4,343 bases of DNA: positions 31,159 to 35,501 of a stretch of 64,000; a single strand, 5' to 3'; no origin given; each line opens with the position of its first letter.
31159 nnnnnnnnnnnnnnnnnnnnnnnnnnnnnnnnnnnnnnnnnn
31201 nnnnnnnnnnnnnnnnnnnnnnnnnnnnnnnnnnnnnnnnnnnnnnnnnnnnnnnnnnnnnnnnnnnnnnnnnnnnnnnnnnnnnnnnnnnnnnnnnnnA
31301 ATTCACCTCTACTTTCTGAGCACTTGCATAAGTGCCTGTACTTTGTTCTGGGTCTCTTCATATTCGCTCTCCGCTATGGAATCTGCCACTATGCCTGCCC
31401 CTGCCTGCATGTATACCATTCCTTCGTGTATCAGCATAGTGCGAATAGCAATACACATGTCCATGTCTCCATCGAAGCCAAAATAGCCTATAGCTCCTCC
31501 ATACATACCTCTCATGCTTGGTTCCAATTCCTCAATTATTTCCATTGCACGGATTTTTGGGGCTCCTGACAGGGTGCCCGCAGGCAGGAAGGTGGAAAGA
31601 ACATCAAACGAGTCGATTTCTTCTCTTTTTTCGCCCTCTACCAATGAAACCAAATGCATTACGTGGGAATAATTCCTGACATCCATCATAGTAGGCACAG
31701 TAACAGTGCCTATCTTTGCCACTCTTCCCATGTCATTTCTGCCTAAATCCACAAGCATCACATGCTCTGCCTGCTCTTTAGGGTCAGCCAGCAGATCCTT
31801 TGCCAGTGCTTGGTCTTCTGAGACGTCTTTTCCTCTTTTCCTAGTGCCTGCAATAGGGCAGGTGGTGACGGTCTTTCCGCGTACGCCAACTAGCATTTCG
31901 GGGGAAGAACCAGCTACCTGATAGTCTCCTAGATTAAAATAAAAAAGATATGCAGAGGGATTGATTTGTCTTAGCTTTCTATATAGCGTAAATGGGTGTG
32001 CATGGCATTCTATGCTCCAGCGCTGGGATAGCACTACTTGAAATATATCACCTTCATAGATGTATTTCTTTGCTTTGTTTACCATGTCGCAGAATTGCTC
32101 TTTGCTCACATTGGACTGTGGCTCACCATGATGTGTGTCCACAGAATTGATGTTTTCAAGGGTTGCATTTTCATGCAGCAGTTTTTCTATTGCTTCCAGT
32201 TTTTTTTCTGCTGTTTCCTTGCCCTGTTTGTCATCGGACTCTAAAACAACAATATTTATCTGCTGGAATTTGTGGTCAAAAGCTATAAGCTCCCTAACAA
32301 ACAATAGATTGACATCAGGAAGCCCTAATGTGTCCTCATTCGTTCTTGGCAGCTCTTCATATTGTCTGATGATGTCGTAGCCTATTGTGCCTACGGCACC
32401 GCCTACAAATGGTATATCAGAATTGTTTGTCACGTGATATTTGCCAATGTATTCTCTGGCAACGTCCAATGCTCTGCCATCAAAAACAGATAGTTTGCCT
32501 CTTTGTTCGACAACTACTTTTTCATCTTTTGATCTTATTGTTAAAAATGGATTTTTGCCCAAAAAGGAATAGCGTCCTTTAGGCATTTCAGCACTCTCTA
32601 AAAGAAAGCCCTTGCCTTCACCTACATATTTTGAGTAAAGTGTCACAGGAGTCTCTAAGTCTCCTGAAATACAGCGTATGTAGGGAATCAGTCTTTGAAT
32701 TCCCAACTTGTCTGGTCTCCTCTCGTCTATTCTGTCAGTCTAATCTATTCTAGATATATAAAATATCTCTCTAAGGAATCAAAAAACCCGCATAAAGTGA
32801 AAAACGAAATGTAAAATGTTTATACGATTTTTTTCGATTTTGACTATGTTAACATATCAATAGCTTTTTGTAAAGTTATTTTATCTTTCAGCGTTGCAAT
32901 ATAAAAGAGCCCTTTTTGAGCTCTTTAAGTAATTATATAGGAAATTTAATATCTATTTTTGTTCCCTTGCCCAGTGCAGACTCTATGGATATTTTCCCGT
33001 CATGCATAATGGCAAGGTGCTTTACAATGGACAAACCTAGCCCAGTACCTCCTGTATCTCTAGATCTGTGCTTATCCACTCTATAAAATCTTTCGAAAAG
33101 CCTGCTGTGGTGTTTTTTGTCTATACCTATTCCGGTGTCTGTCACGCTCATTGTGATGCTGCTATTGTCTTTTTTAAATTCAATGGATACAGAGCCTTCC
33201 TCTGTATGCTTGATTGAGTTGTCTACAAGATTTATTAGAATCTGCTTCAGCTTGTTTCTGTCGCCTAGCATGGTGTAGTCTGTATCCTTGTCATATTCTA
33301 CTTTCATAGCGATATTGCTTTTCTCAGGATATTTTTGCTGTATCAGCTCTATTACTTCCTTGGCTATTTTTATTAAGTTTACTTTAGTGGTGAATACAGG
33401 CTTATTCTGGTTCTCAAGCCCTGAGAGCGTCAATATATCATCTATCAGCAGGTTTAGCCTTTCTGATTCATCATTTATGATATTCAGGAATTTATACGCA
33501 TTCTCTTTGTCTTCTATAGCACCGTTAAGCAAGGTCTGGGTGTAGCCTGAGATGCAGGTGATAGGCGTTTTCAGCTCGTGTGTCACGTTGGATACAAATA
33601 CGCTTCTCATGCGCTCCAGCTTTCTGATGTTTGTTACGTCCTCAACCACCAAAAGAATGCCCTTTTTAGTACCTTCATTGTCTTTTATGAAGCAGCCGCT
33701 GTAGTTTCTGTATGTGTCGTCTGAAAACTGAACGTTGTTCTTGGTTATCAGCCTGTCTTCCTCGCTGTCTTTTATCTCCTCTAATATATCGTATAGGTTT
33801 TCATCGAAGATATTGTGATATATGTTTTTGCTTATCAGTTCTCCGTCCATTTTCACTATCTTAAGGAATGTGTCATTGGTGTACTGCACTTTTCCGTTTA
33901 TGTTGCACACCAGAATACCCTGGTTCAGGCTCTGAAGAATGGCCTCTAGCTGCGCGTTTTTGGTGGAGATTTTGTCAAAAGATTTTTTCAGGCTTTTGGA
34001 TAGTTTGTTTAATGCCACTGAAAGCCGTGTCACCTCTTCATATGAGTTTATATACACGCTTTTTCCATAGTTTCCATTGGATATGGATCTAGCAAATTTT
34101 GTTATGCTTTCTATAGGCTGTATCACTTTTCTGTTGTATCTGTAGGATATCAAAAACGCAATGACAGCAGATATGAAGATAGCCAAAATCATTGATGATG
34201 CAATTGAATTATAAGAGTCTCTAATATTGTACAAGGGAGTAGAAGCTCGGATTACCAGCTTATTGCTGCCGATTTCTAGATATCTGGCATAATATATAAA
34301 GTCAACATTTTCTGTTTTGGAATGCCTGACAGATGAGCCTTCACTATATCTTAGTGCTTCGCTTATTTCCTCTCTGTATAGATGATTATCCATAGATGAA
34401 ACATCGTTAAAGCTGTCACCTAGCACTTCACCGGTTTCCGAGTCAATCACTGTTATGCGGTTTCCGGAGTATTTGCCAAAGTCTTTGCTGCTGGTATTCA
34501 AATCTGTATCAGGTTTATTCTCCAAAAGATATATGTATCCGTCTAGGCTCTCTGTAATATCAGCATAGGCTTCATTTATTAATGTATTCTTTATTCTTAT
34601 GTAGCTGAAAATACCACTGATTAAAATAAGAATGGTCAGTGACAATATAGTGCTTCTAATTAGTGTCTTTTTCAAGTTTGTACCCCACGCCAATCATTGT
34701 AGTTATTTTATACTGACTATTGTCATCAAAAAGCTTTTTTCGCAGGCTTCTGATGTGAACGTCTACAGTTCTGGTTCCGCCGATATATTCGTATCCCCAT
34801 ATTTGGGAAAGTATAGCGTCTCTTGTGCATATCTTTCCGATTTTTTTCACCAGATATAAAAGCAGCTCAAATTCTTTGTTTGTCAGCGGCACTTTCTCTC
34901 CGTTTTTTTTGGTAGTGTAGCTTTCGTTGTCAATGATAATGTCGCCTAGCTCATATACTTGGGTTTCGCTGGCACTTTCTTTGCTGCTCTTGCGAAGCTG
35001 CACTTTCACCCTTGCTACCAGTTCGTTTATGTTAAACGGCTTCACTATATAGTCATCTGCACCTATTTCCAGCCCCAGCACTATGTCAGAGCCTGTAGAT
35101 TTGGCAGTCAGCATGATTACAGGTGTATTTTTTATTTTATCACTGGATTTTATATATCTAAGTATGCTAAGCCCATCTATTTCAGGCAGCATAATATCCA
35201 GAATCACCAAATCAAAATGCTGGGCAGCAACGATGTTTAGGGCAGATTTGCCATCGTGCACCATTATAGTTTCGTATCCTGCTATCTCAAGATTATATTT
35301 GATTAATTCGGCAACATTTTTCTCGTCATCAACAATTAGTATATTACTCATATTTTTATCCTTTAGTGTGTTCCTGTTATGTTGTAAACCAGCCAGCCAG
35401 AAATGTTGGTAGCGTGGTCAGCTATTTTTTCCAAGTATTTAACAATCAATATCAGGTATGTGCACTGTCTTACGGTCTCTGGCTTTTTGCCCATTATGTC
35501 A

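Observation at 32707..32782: TRAP-like NAG triplet array covering the trpE Shine-Dalgarno and start codon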

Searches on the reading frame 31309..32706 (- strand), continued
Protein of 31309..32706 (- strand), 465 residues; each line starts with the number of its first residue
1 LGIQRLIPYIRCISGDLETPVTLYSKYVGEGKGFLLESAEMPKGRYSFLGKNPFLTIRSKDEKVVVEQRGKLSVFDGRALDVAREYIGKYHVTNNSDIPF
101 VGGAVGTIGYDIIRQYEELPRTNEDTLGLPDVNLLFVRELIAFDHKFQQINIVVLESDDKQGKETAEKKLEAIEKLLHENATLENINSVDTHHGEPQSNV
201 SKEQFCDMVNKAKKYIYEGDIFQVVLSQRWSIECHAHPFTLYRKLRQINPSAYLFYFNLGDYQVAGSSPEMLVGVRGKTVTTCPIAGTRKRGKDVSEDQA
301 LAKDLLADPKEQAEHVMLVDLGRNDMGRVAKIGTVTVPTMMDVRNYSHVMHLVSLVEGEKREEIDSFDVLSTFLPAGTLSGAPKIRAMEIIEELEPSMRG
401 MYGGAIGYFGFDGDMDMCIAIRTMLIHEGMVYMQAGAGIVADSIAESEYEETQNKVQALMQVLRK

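Call 37: find_encoding_contigs(protein=P0282, flank=10000, max_places=2)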
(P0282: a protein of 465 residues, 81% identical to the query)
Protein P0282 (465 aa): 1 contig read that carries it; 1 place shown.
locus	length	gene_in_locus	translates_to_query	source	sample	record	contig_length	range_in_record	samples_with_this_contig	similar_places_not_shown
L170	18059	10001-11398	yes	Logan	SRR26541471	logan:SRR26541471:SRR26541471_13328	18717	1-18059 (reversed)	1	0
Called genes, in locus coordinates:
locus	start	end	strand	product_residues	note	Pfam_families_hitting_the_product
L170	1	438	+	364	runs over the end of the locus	?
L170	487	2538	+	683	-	PF00989:PAS (faint), PF13426:PAS_9, PF00990:GGDEF, PF00563:EAL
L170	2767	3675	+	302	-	PF12849:PBP_like_2, PF01547:SBP_bac_1 (weak), PF12727:PBP_like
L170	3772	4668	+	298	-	PF00528:BPD_transp_1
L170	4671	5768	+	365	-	PF00528:BPD_transp_1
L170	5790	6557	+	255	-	PF02463:SMC_N (weak), PF00005:ABC_tran, PF13304:AAA_21 (faint)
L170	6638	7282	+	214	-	PF01895:PhoU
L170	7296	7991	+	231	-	PF00072:Response_reg, PF00486:Trans_reg_C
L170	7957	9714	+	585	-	PF00512:HisKA, PF02518:HATPase_c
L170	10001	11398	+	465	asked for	PF04715:, PF00425:Chorismate_bind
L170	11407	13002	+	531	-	PF00117:GATase, PF07722:Peptidase_C26, PF02885:Glycos_trans_3N, PF00591:Glycos_transf_3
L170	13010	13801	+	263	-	PF00218:IGPS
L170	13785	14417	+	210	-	PF00697:PRAI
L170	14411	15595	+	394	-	PF00291:PALP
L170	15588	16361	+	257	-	PF00290:Trp_syntA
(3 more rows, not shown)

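Call 47: list_cluster_members(proteins=[L002:3067-4605:+, L002:16-3048:+, L002:4670-5119:+, P0127, P0129, P0130, P0135, P0138, P0142, P0151])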
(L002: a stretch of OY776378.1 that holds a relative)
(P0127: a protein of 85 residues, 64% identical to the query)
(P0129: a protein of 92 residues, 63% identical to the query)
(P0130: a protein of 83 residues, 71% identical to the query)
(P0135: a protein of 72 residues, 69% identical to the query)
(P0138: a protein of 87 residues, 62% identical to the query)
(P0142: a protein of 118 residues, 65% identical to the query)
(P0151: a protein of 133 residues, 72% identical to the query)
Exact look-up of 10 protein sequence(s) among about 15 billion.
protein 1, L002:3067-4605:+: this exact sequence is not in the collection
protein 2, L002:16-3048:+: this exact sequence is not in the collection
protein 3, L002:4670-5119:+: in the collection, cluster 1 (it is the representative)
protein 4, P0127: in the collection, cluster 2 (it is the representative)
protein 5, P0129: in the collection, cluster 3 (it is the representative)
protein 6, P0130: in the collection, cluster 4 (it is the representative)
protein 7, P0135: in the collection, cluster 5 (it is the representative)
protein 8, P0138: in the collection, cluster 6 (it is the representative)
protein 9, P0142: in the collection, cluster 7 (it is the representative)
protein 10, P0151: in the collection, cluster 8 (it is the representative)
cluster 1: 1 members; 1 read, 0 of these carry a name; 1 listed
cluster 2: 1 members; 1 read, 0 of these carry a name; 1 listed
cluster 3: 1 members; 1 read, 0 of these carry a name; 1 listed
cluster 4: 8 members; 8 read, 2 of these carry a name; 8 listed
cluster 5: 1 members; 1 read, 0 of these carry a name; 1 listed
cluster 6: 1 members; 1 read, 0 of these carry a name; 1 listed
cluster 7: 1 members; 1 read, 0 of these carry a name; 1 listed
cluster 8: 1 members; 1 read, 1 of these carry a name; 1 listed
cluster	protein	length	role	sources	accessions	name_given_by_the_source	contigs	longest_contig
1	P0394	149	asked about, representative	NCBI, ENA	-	-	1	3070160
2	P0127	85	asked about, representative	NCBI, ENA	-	-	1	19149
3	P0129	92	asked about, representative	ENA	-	-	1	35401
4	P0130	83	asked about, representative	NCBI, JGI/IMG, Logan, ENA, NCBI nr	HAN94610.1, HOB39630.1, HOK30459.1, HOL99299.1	MAG: trp RNA-binding attenuation protein MtrB [Limnochordia bacterium] | transcription attenuation protein (tryptophan RNA-binding attenuator protein) | trp RNA-binding attenuation protein MtrB [Limnochordia bacterium]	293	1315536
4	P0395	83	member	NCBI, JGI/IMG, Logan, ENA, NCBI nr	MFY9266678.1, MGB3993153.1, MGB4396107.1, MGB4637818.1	MAG: trp RNA-binding attenuation protein MtrB [Limnochordia bacterium] | trp RNA-binding attenuation protein MtrB [Bacillota bacterium]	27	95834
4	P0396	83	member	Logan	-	-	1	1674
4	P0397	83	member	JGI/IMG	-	-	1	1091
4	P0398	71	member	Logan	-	-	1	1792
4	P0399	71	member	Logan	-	-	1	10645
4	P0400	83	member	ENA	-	-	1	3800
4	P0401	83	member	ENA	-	-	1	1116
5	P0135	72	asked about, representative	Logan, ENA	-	-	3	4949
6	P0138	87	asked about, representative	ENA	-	-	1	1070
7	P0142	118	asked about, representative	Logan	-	-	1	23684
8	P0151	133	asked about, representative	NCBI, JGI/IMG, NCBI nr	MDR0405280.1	MAG: trp RNA-binding attenuation protein MtrB [Clostridiales bacterium] | ABC-type oligopeptide transport system ATPase subunit | trp RNA-binding attenuation protein MtrB [Clostridiales bacterium]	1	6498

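Call 48: find_encoding_contigs(protein=P0394, flank=10000, max_places=2)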
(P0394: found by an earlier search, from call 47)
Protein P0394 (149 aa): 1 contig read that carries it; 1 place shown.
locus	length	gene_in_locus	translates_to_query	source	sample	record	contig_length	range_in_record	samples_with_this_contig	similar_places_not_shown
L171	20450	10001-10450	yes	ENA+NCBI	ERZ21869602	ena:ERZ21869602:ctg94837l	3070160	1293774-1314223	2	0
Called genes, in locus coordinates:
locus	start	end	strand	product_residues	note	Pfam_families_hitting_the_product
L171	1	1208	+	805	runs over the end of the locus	PF02861:Clp_N, PF23569:NBD_SMAX1 (weak), PF00004:AAA, PF17871:AAA_lid_9, PF00004:AAA (weak), PF07724:AAA_2, PF07728:AAA_5, PF10431:ClpB_D2-small, +10 more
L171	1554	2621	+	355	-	PF01758:SBF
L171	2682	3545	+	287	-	PF03193:RsgA_GTPase (faint), PF01926:MMR_HSR1, PF02421:FeoB_N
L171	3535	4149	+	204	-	PF01351:RNase_HII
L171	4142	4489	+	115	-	PF08378:NERD (weak), PF02021:UPF0102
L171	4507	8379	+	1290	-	PF09594:GT87 (weak), PF02366:PMT, PF13231:PMT_2, PF16192:PMT_4TMC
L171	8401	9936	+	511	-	PF13541:ChlI, PF05496:RuvB_N (faint), PF00158:Sigma54_activat (faint), PF01078:Mg_chelatase, PF07728:AAA_5, PF00493:MCM (weak), PF13335:Mg_chelatase_C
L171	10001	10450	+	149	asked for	-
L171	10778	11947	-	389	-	PF00872:Transposase_mut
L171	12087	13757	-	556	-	PF00072:Response_reg, PF00512:HisKA, PF02518:HATPase_c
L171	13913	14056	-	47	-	-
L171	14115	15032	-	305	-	PF00753:Lactamase_B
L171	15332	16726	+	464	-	PF04715:, PF00425:Chorismate_bind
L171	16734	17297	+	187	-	PF00117:GATase, PF07722:Peptidase_C26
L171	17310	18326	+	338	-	PF02885:Glycos_trans_3N, PF00591:Glycos_transf_3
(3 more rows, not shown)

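Call 51: find_encoding_contigs(protein=P0285, flank=10000, max_places=1)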
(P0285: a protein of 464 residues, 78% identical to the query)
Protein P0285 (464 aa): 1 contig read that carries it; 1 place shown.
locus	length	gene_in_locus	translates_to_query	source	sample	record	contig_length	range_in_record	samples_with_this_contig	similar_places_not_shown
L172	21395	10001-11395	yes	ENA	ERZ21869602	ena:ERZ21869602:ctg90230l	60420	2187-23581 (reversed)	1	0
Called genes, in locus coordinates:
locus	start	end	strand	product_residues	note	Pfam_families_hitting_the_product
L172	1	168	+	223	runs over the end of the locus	PF01408:GFO_IDH_MocA, PF22725:GFO_IDH_MocA_C3, PF02894:GFO_IDH_MocA_C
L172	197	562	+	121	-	PF02894:GFO_IDH_MocA_C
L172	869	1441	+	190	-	PF01261:AP_endonuc_2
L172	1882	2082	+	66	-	-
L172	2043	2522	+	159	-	PF12727:PBP_like (weak), PF12849:PBP_like_2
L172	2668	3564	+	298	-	PF00528:BPD_transp_1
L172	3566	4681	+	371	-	PF00528:BPD_transp_1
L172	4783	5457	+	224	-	PF00005:ABC_tran, PF02463:SMC_N (faint), PF13304:AAA_21 (faint)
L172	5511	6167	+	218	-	PF01895:PhoU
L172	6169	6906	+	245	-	PF00072:Response_reg, PF00486:Trans_reg_C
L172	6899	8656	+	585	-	PF00672:HAMP, PF00512:HisKA, PF02518:HATPase_c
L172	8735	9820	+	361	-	PF03537:Glyco_hydro_114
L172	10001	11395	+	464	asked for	PF04715:, PF00425:Chorismate_bind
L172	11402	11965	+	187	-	PF00117:GATase, PF07722:Peptidase_C26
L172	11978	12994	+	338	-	PF02885:Glycos_trans_3N, PF00591:Glycos_transf_3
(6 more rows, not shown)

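Call 52: find_encoding_contigs(protein=P0290, flank=10000, max_places=1)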
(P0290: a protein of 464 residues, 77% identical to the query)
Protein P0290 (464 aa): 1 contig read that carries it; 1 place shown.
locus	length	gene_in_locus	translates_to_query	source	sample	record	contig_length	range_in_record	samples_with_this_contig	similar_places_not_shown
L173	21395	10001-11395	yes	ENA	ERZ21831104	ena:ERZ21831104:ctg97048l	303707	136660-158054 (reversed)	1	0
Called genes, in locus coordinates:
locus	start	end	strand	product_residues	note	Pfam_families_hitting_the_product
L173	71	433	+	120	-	-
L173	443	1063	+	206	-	PF19502:DUF6036 (weak)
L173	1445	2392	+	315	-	PF01076:Mob_Pre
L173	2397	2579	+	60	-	-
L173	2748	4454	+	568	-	PF00239:Resolvase, PF07508:Recombinase, PF13408:Zn_ribbon_recom, PF14287:DUF4368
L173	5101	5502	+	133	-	-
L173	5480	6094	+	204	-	PF01261:AP_endonuc_2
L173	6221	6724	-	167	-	PF12822:ECF_trnsprt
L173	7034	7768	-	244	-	-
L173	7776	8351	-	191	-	PF00300:His_Phos_1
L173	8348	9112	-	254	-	PF02654:CobS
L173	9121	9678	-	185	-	PF02283:CobU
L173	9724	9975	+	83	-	-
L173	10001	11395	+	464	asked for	PF04715:, PF00425:Chorismate_bind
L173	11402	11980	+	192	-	PF00117:GATase, PF07722:Peptidase_C26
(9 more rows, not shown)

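Call 70: find_encoding_contigs(protein=P0292, flank=10000, max_places=1)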
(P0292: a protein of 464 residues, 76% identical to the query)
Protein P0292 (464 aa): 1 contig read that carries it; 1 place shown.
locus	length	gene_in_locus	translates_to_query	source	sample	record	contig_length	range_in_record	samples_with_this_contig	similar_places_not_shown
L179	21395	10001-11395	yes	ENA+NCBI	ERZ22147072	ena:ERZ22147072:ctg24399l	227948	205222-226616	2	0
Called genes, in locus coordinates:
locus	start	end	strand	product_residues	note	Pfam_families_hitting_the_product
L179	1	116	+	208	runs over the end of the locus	PF02607:B12-binding_2, PF02310:B12-binding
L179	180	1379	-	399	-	PF00999:Na_H_Exchanger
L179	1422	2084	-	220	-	PF12917:YfbR-like, PF13023:HD_3, PF01966:HD (weak)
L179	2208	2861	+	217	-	PF03006:HlyIII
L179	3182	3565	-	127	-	-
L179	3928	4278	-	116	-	-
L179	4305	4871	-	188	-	PF13302:Acetyltransf_3, PF00583:Acetyltransf_1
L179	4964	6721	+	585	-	PF01612:DNA_pol_A_exo1, PF00476:DNA_pol_A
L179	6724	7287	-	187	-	PF01613:Flavin_Reduct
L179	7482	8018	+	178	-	PF07638:Sigma70_ECF (weak), PF04542:Sigma70_r2, PF08281:Sigma70_r4_2, PF04545:Sigma70_r4 (weak)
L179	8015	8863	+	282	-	-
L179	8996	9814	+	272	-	PF01738:DLH (faint), PF20434:BD-FAE, PF07859:Abhydrolase_3, PF00326:Peptidase_S9 (weak)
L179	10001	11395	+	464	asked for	PF04715:, PF00425:Chorismate_bind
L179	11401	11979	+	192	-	PF00117:GATase, PF07722:Peptidase_C26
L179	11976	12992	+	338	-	PF02885:Glycos_trans_3N, PF00591:Glycos_transf_3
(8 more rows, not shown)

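Call 71: find_encoding_contigs(protein=P0287, flank=10000, max_places=1)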
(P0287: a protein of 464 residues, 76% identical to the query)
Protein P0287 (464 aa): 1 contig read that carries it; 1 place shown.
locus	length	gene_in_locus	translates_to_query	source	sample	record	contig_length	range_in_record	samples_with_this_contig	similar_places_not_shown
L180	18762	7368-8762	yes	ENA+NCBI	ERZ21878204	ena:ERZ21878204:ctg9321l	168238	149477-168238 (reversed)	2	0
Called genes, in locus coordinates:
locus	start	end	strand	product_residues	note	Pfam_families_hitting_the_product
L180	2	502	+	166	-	?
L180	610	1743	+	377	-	PF00565:SNase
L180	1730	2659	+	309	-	PF01368:DHH, PF02272:DHHA1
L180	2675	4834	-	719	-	PF02837:Glyco_hydro_2_N (faint), PF08531:Bac_rhamnosid_N, PF05592:Bac_rhamnosid, PF17389:Bac_rhamnosid6H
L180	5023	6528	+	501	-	PF22848:ASD1_dom, PF06964:Alpha-L-AF_C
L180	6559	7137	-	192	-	-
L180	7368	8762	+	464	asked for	PF04715:, PF00425:Chorismate_bind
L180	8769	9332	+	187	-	PF00117:GATase, PF07722:Peptidase_C26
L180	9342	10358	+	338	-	PF02885:Glycos_trans_3N, PF00591:Glycos_transf_3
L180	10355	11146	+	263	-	PF00218:IGPS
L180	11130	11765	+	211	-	PF00697:PRAI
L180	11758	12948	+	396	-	PF00291:PALP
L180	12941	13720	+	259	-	PF00290:Trp_syntA, PF01884:PcrB (faint)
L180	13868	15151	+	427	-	PF01547:SBP_bac_1, PF13416:SBP_bac_8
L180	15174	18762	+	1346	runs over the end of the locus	PF00497:SBP_bac_3, PF00989:PAS, PF13426:PAS_9, PF01590:GAF, PF13185:GAF_2, PF00512:HisKA, PF02518:HATPase_c, PF00072:Response_reg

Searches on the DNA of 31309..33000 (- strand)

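Call 19: search_rna_families(sources=[L002, L003, L004, L005, L006, L007, L008], threshold=gathering)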
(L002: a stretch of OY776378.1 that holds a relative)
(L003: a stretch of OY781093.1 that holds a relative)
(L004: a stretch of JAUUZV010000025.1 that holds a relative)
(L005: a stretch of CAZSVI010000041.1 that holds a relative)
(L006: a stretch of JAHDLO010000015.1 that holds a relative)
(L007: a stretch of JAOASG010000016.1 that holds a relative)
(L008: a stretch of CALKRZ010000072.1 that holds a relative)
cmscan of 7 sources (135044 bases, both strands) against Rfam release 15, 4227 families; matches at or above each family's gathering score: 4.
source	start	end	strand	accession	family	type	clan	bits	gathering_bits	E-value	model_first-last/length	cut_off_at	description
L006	9404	9743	+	RF00230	T-box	Cis-reg; leader;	-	108.3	93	1.1e-22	1-219/219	no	T-box leader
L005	4559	4862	+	RF00230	T-box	Cis-reg; leader;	-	106.5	93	3.3e-22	1-219/219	no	T-box leader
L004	1479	1696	+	RF00230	T-box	Cis-reg; leader;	-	100.1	93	1.5e-20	1-219/219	no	T-box leader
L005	11610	11863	+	RF00230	T-box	Cis-reg; leader;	-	97.5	93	7.2e-20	1-219/219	no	T-box leader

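Call 63: search_rna_families(source=window, start=32600, end=33000, threshold=evalue, max_evalue=10)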
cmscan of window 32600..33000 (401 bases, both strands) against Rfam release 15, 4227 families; matches with E-value up to 10: 6.
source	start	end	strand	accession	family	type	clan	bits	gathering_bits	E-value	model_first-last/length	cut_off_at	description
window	32900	32940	+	RF00238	ctRNA_pND324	Gene; antisense;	-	19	45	3.2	1-86/86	no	ctRNA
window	32842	32931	+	RF02449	ncr1015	Gene; sRNA;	-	18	60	5.6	1-121/121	no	Bacillus sRNA ncr1015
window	32773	32873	-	RF02860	Arrc14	Gene; sRNA;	-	17.8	99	3.2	1-167/167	no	Actinobacillus sRNA 14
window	32901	32962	+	RF00161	nos_TCE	Cis-reg;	-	15.3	60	3.1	1-64/64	no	Nanos 3' UTR translation control element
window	32835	32928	+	RF00082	SraG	Gene; sRNA;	-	14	50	6.5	1-177/177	no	SraG RNA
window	32858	32937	+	RF02529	SSRC8_1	Gene; sRNA;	-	13.5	80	9.6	1-150/150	no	Streptococcus sRNA SSRC8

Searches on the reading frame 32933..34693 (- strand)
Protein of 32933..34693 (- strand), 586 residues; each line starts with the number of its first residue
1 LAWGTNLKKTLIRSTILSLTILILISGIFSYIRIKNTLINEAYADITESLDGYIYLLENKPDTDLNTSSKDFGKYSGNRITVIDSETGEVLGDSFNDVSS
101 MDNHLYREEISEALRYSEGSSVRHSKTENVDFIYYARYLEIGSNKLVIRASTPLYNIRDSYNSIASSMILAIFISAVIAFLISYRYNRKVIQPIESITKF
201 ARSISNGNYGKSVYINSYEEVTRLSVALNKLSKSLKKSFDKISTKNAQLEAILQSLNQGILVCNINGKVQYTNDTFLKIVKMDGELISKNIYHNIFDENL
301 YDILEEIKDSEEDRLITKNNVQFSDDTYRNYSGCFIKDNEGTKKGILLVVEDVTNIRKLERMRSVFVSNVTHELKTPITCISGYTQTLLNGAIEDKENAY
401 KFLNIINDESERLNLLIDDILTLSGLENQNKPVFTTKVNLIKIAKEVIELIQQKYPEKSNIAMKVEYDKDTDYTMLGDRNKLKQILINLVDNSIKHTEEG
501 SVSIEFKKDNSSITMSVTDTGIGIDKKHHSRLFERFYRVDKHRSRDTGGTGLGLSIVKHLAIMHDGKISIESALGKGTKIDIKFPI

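Call 8: search_protein_families(library=pfam, proteins=[window:32933-34693:-])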
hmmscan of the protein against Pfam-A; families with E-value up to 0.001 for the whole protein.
window:32933-34693:- (586 aa): 6 families
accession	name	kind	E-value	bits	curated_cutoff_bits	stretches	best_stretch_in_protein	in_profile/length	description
PF02518.31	HATPase_c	-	1.9e-30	106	26.4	1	477-585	1-108/111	Histidine kinase-, DNA gyrase B-, and HSP90-like ATPase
PF00512.31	HisKA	-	1.7e-16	60.4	26.9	1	363-428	2-65/66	His Kinase A (phospho-acceptor) domain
PF00989.32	PAS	-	3.4e-06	27.5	22.6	1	248-323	2-81/113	PAS fold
PF13426.13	PAS_9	-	1.1e-05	26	27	1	258-354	2-102/103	PAS domain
PF13581.12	HATPase_c_2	-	0.00021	21.7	27.4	1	487-561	41-109/127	Histidine kinase-like ATPase domain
PF14501.12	HATPase_c_5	-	0.00087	19.6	22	1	482-572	6-90/102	GHKL domain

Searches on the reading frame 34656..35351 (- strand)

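Call 8: search_protein_families(library=pfam, proteins=[window:34656-35351:-])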
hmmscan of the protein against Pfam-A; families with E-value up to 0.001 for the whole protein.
window:34656-35351:- (231 aa): 3 families
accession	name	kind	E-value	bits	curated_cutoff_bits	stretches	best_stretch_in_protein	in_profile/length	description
PF00072.30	Response_reg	-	4.7e-31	107.7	30.2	1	4-116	1-111/111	Response regulator receiver domain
PF00486.34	Trans_reg_C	-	1.6e-23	83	26.2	1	151-226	1-77/77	Transcriptional regulatory protein, C terminal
PF23198.2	PDE8A_N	-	5.7e-06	26.7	29.6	1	4-88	13-98/147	PDE8A-like, N-terminal domain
